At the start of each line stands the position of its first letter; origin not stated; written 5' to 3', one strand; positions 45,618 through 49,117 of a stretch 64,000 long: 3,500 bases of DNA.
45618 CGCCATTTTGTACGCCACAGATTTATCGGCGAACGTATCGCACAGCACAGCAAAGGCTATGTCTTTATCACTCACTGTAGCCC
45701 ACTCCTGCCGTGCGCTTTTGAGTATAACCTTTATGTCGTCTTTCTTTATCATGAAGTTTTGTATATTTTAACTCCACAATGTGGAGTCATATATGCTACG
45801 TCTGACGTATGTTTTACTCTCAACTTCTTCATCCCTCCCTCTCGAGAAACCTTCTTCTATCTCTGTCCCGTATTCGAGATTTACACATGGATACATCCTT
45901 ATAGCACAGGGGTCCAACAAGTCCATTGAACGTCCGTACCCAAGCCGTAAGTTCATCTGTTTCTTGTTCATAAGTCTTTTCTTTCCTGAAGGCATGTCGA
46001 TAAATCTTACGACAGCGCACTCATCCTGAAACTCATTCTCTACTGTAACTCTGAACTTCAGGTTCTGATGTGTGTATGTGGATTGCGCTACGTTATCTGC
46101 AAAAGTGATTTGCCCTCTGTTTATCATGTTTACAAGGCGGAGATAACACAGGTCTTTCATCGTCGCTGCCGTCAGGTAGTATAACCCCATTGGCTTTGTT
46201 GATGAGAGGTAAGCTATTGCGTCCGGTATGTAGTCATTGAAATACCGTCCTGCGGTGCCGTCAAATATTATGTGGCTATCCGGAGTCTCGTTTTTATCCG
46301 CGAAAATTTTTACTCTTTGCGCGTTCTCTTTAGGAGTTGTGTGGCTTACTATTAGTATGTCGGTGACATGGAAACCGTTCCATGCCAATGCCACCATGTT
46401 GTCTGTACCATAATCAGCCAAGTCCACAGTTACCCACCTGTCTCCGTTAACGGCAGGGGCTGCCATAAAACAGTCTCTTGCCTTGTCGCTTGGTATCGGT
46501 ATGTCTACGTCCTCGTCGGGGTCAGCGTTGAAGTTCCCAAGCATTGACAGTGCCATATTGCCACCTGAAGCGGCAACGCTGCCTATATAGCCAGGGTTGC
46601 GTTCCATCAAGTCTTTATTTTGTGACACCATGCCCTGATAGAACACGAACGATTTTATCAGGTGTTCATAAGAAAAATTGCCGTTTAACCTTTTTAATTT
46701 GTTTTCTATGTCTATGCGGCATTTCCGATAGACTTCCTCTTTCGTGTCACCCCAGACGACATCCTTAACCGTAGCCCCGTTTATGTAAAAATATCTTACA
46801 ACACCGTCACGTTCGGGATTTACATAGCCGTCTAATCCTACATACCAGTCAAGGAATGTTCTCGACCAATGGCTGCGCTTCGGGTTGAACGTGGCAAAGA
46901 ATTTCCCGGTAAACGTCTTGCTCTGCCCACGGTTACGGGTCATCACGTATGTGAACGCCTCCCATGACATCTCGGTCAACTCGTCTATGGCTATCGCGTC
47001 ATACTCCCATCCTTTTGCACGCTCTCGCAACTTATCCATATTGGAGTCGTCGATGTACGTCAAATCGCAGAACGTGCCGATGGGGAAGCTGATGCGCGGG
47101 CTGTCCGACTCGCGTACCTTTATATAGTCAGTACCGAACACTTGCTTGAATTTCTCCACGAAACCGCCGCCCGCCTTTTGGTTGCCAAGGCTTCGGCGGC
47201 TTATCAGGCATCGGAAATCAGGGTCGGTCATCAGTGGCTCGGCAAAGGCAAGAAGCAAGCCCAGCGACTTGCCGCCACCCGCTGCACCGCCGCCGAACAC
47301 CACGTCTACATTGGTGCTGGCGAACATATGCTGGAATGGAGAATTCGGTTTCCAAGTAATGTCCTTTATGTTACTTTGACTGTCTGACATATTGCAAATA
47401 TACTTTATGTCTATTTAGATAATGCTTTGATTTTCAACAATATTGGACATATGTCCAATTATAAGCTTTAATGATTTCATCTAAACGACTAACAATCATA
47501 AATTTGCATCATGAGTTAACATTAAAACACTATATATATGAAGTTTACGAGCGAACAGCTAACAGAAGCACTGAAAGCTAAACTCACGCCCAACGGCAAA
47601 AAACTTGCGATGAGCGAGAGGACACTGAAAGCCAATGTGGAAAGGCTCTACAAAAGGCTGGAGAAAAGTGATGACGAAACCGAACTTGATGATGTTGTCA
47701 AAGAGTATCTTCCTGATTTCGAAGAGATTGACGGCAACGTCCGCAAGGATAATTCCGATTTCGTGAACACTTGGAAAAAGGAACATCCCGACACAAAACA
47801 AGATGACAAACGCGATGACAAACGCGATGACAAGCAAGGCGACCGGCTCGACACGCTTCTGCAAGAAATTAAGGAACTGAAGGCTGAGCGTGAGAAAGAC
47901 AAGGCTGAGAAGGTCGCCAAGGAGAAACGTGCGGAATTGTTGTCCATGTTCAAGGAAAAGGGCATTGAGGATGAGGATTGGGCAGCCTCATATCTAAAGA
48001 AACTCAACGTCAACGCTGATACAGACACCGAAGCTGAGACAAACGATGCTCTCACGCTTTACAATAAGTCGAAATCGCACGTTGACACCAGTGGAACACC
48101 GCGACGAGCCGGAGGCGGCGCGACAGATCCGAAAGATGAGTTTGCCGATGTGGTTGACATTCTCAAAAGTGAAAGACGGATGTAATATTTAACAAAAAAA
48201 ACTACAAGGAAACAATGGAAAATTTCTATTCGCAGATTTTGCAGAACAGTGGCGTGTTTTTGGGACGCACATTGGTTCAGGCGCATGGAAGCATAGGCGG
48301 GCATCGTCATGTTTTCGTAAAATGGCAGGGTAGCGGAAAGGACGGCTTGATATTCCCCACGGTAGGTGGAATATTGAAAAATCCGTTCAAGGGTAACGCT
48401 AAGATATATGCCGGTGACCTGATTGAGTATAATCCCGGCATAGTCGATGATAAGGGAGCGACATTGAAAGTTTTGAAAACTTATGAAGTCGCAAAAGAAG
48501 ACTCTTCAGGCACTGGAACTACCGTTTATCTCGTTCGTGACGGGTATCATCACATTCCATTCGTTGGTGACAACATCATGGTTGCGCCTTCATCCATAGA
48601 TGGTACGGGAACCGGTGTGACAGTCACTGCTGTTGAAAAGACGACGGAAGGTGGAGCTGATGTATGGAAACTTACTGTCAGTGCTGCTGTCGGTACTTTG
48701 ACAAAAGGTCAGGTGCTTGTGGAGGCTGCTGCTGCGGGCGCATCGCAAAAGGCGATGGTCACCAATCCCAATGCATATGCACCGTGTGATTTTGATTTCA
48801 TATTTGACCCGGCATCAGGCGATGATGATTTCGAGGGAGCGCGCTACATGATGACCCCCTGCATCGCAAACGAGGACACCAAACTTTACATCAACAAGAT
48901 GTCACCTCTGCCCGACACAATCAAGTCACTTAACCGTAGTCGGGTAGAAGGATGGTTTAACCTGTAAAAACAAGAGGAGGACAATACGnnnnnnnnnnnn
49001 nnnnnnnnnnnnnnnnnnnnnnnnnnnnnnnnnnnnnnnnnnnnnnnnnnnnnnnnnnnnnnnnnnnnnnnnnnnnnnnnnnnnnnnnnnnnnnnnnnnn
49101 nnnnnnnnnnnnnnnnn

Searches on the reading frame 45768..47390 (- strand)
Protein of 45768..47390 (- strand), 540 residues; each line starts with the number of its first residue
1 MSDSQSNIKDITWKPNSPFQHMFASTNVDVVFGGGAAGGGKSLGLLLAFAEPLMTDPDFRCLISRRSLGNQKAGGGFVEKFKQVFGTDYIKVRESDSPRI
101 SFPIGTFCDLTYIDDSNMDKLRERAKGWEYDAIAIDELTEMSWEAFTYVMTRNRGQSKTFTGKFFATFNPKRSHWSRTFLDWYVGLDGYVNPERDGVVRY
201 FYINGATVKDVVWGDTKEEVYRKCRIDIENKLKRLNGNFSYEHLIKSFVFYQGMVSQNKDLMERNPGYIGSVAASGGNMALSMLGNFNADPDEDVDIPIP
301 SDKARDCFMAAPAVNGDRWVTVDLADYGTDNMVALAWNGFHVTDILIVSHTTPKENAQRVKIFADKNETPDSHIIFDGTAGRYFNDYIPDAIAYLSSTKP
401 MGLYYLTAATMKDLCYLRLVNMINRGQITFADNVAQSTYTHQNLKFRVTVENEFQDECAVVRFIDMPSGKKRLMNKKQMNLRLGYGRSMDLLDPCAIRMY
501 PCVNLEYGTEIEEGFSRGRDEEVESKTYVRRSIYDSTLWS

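Call 6: search_protein_families(library=pfam, proteins=[window:45768-47390:-], max_evalue=0.01)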
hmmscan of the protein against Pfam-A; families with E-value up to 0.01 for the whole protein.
window:45768-47390:- (540 aa): 1 family
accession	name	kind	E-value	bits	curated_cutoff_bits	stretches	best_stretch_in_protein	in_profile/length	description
PF03237.21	Terminase_6N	-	1.8e-05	24.9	22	1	121-272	88-183/215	Terminase large subunit, T4likevirus-type, N-terminal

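Call 7: search_protein_families(library=phrogs, proteins=[window:45768-47390:-], max_evalue=0.001)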
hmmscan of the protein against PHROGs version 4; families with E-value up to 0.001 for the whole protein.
window:45768-47390:- (540 aa): 3 families
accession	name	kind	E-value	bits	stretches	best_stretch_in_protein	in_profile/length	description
phrog_979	-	head and packaging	4.7e-50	171.9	1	9-292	147-411/642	terminase large subunit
phrog_9526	-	head and packaging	1.8e-31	110.6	1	12-271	7-253/280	terminase large subunit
phrog_2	-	head and packaging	8.7e-08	32.3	1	11-509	262-596/807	terminase large subunit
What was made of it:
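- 45768..47390 (-): Large terminase subunit, first gene of the leftward late operon. Calls 6 and 7.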

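Call 9: find_related_loci(query=window:45768-47390:-, collection=viral_contigs, flank=4000)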
Query window:45768-47390:- (540 aa) in viral_contigs; peptide patterns used: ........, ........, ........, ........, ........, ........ (x = any residue, [..] = any of these).
50 stretches matched a pattern; 44 encode a relative of the query (tblastn E <= 1e-3); 43 distinct loci.
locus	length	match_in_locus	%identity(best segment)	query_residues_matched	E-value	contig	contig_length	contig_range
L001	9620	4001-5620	99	1-540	0e+0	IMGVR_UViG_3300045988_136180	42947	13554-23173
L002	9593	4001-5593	66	9-539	0e+0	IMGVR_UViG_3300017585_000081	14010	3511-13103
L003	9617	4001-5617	66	1-539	0e+0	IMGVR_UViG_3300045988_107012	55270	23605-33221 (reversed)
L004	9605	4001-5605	66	6-539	0e+0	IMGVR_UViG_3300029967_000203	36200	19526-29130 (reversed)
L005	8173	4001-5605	66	6-539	0e+0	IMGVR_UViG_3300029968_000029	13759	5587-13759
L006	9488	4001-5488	54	14-511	5e-177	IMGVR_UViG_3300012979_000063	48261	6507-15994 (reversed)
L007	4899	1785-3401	49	4-539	8e-172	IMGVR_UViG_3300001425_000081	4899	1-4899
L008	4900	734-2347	48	4-537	1e-170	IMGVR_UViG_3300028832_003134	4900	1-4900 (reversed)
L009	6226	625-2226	44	2-539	4e-157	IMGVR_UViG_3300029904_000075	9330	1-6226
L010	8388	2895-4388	50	42-540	9e-155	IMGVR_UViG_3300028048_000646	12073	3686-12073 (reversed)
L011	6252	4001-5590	44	1-540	2e-132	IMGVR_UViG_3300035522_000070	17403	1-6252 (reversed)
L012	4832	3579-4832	51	42-458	2e-131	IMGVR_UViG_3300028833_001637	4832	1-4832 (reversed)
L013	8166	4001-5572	42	6-539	5e-127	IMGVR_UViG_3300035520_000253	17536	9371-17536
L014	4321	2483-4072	42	1-539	1e-123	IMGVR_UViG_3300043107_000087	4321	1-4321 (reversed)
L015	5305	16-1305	43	105-539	2e-101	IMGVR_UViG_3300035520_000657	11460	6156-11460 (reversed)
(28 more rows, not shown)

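Call 22: search_dna_similar(query=window:45768-47390:-, collection=phages, mode=protein, max_rows=15)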
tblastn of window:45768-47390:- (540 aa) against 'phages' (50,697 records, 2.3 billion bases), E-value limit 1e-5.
Records with a match: 996; places in all: 996; records where one place covers at least 80% of the query: 2.
Best place of each record, by identity: <60% 996.
By first word of the organism name: Escherichia 286; Pseudomonas 227; Rheinheimera 112; Salmonella 94; Klebsiella 35; Erwinia 35; Shigella 24; Vibrio 20; Campylobacter 20; Cronobacter 15; and 33 more.
By host as written in the record: Rheinheimera sp. BAL341 112; - 84; Escherichia coli 82; Pseudomonas aeruginosa 71; Escherichia coli K-12 MG1655 40; Pseudomonas aeruginosa PAO1 26; Escherichia coli O157:H7 20; Pseudomonas syringae pv. actinidiae 18; and 248 more.
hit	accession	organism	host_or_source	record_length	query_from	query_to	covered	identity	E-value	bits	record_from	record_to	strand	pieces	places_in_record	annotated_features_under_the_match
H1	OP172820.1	Parabacteroides phage PF672P2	Parabacteroides faecis DA672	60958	57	498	82%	25.4%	3e-27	122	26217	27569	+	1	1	hypothetical protein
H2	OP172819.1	Parabacteroides phage PF672P1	Parabacteroides faecis DA672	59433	57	498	82%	25.4%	6e-26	119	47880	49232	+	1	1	hypothetical protein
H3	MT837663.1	Bacteriophage sp.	human fecal samples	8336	99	499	74%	27.7%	1e-32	139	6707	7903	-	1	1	record has no annotation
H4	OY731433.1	Bacteroides phage LoVEphage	-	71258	99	499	74%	27.7%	2e-32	139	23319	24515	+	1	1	terminase large subunit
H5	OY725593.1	Bacteroides phage LoVEphage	-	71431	99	499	74%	27.7%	2e-32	139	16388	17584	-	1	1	terminase large subunit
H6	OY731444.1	Bacteroides phage LoVEphage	-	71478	99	499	74%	27.7%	2e-32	139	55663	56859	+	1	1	terminase large subunit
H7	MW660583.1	Bacteroides phage LoVEphage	Bacteroides sp.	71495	99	499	74%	27.7%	2e-32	139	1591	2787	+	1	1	large terminase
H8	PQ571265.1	Bacteroides phage BI-TP1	Bacteroides intestinalis BG4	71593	99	499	74%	27.7%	2e-32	139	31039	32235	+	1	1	terminase large subunit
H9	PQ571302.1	Phocaeicola phage PV4-TP1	Phocaeicola vulgatus BM8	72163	99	499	74%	27.7%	2e-32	139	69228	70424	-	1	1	terminase large subunit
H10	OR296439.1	Bacteroides phage C3_41T2LP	Bacteroides uniformis MB20-41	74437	126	502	70%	28.1%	8e-31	134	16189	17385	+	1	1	terminase large subunit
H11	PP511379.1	Dulem virus 40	Eulemur fulvus collaris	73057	56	391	62%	29.9%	1e-27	124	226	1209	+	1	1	terminase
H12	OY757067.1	Klebsiella phage vB_Kpn_K23PH08C2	-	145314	12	292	52%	30.6%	6e-18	94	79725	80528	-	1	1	thymidylate kinase | metal-dependent phosphohydrolase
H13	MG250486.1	Raoultella phage Ro1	Raoultella ornithinolytica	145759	12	292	52%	30.6%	6e-18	94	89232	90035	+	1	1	terminase large subunit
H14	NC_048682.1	Raoultella phage Ro1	Raoultella ornithinolytica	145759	12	292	52%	30.6%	6e-18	94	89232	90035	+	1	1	terminase large subunit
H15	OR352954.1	Escherichia phage AV124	Escherichia coli ESBL033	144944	12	292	52%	30.2%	7e-18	94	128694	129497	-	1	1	terminase large subunit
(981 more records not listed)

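Call 23: find_related_loci(query=window:45768-47390:-, collection=genome_contigs, flank=10000)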
Query window:45768-47390:- (540 aa) in genome_contigs; peptide patterns used: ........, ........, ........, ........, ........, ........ (x = any residue, [..] = any of these).
47 stretches matched a pattern; 7 encode a relative of the query (tblastn E <= 1e-3); 7 distinct loci.
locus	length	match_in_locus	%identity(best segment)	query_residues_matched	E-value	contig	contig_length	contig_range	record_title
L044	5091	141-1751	47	5-539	7e-164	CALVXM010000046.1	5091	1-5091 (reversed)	MAG: uncultured Bacilli bacterium isolate BRZ_SN__bin108 genome assembly, contig: BRZ_SN__NODE_20390_length_5091_cov_3.2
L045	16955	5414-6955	48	20-539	2e-156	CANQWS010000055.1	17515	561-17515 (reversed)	MAG: uncultured Muribaculaceae bacterium isolate Lapin-011__bin11 genome assembly, contig: Lapin-011__NODE_3287_length_1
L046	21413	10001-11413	31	15-479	1e-67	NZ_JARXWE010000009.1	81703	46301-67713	Dysgonomonas sp. PH5-45 Ga0505162_09, whole genome shotgun sequence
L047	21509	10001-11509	24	14-500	4e-34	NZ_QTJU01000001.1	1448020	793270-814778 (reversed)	Deminuibacter soli strain K23C18032701 NODE_1_length_1448020_cov_26.153777, whole genome shotgun sequence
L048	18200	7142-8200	25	9-353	4e-26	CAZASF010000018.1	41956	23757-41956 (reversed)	MAG TPA_asm: uncultured Bacteroides sp. isolate SRP222994_co1_578 genome assembly, contig: NODE_1584_length_41956_cov_8.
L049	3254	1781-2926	26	15-387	2e-24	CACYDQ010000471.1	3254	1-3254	MAG: uncultured Spirochaetaceae bacterium isolate RUG11842 genome assembly, contig: RUG11842_asm_471, whole genome shotg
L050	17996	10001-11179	25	9-389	7e-21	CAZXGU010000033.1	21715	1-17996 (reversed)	MAG TPA_asm: uncultured Sangeribacter sp. isolate SRP199465_co1_536 genome assembly, contig: NODE_6326_length_21715_cov_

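Call 24: find_related_loci(query=window:45768-47390:-, collection=metagenome_contigs, flank=10000)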
Query window:45768-47390:- (540 aa) in metagenome_contigs; peptide patterns used: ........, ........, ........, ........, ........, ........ (x = any residue, [..] = any of these).
139 stretches matched a pattern; 43 encode a relative of the query (tblastn E <= 1e-3); 43 distinct loci.
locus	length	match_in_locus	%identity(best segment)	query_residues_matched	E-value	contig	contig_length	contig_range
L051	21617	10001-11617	66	1-539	0e+0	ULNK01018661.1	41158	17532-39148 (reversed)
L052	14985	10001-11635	63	1-540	0e+0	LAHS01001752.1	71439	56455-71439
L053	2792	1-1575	51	15-539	0e+0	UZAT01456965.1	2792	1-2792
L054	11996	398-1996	49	14-540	4e-171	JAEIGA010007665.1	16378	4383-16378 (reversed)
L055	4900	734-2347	48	4-537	1e-170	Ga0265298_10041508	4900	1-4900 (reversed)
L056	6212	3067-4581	50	40-540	2e-165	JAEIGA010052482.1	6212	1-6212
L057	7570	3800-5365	48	21-540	8e-164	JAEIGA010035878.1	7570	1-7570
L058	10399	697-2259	47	14-539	8e-161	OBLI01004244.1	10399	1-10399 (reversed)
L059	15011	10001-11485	50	46-539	2e-158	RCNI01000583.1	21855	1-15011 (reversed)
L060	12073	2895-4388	50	42-540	9e-155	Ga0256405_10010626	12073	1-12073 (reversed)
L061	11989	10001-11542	46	19-540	4e-154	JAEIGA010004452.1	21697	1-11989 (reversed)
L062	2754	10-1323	51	109-540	2e-153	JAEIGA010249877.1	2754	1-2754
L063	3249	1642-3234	43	11-537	1e-150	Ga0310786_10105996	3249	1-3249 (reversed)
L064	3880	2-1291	50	111-539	2e-147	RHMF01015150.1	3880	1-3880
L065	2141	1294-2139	68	11-292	4e-143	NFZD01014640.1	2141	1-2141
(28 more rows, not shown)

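Call 88: find_related_loci(query=L051:20981-21457:+, collection=viral_contigs, flank=10000)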
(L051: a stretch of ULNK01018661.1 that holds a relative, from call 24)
Query L051:20981-21457:+ (158 aa) in viral_contigs; peptide patterns used: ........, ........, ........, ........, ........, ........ (x = any residue, [..] = any of these).
64 stretches matched a pattern; 61 encode a relative of the query (tblastn E <= 1e-3); 61 distinct loci.
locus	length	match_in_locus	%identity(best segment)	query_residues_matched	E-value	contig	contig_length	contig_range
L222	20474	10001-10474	100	1-158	1e-102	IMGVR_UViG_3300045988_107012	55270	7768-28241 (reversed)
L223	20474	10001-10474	98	1-158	4e-101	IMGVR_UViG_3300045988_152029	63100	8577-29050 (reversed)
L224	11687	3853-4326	96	1-158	5e-99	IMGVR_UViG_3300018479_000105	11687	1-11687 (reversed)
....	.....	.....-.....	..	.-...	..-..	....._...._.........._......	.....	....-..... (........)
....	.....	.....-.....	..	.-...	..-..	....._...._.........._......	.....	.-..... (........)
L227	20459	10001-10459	91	1-153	1e-92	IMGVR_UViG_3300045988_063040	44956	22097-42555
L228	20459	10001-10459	90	1-153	2e-92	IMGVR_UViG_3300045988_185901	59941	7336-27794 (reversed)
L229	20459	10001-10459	86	1-153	1e-88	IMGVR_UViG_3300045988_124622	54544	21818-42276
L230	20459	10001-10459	86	1-153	1e-88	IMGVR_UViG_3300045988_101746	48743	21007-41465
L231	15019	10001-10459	86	1-153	2e-88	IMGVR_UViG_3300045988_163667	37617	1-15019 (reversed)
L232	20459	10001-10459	86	1-153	2e-88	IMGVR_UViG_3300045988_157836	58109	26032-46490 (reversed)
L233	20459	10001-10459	86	1-153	2e-88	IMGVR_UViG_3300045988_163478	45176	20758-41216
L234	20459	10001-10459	86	1-153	2e-88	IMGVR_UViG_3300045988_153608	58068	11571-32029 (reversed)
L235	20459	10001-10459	84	1-153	3e-88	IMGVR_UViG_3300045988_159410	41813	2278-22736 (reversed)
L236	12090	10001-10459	84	1-153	5e-88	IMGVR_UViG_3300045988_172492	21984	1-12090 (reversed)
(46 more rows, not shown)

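Call 90: find_related_loci(query=L222:19160-19453:+, collection=viral_contigs, flank=10000)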
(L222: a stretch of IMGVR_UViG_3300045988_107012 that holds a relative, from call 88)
Query L222:19160-19453:+ (97 aa) in viral_contigs; peptide patterns used: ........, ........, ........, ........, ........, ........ (x = any residue, [..] = any of these).
600 stretches matched a pattern (row limit reached: there are more); 591 encode a relative of the query (tblastn E <= 1e-3); the best 80 are kept; 80 distinct loci.
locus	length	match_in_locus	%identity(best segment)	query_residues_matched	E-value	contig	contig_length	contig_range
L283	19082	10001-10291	100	1-97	8e-63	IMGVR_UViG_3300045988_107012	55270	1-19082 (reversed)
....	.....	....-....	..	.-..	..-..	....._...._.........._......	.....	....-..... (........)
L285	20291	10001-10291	96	1-97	2e-60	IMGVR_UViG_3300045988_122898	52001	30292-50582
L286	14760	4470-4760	96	1-97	2e-60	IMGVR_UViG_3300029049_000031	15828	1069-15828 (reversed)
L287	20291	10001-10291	96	1-97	2e-60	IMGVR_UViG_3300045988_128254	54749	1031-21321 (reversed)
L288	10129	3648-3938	96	1-97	2e-60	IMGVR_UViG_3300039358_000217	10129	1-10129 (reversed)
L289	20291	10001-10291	96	1-97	2e-60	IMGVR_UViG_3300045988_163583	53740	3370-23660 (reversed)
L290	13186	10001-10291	96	1-97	2e-60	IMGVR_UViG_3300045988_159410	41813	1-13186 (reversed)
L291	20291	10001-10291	96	1-97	2e-60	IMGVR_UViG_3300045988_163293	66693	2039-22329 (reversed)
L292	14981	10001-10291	96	1-97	2e-60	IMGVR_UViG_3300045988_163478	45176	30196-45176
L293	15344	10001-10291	96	1-97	2e-60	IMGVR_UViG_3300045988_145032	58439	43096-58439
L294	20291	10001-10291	96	1-97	2e-60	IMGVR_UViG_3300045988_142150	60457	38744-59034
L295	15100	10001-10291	96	1-97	2e-60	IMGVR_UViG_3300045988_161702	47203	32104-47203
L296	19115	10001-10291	96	1-97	2e-60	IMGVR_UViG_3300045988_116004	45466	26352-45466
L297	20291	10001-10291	96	1-97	2e-60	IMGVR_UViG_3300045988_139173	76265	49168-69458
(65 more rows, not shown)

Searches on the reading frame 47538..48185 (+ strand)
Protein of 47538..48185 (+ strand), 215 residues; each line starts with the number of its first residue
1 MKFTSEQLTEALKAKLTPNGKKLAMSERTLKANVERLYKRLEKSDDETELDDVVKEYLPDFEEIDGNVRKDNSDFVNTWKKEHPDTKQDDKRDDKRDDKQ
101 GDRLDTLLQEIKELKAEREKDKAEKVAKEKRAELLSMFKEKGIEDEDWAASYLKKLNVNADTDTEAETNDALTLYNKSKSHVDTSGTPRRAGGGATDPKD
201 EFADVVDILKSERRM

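Call 6: search_protein_families(library=pfam, proteins=[window:47538-48185:+], max_evalue=0.01)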
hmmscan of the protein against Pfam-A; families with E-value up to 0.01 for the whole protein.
window:47538-48185:+ (215 aa): 0 families

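Call 7: search_protein_families(library=phrogs, proteins=[window:47538-48185:+], max_evalue=0.001)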
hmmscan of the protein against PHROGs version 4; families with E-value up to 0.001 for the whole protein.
window:47538-48185:+ (215 aa): 0 families
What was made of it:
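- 47538..48185 (+): 215-aa scaffold-like protein, first gene of the rightward late operon. The function is inferred from its position and acidic repeats, not from a family match. Calls 6 and 7: no family hit.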

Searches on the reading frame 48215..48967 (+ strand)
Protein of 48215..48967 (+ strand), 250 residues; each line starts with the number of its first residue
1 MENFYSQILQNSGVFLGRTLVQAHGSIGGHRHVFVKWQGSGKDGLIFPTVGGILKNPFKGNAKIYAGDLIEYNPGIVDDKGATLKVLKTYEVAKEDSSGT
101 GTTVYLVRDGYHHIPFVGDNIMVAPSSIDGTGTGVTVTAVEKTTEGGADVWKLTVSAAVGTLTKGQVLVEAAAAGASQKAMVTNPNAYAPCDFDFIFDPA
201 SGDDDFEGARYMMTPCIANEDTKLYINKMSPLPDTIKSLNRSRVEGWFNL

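Call 6: search_protein_families(library=pfam, proteins=[window:48215-48967:+], max_evalue=0.01)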
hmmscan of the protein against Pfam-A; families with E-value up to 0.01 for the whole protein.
window:48215-48967:+ (250 aa): 1 family
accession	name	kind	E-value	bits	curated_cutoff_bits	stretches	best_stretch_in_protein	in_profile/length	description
PF21427.2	Gp7_5th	-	0.0031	17.9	27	1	133-172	25-65/96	Baseplate wedge protein gp7, domain V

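Call 7: search_protein_families(library=phrogs, proteins=[window:48215-48967:+], max_evalue=0.001)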
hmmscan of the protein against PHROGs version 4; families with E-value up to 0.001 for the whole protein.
window:48215-48967:+ (250 aa): 1 family
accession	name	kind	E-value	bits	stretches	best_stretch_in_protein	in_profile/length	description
phrog_9196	-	unknown function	1.6e-06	29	1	73-184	48-147/205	-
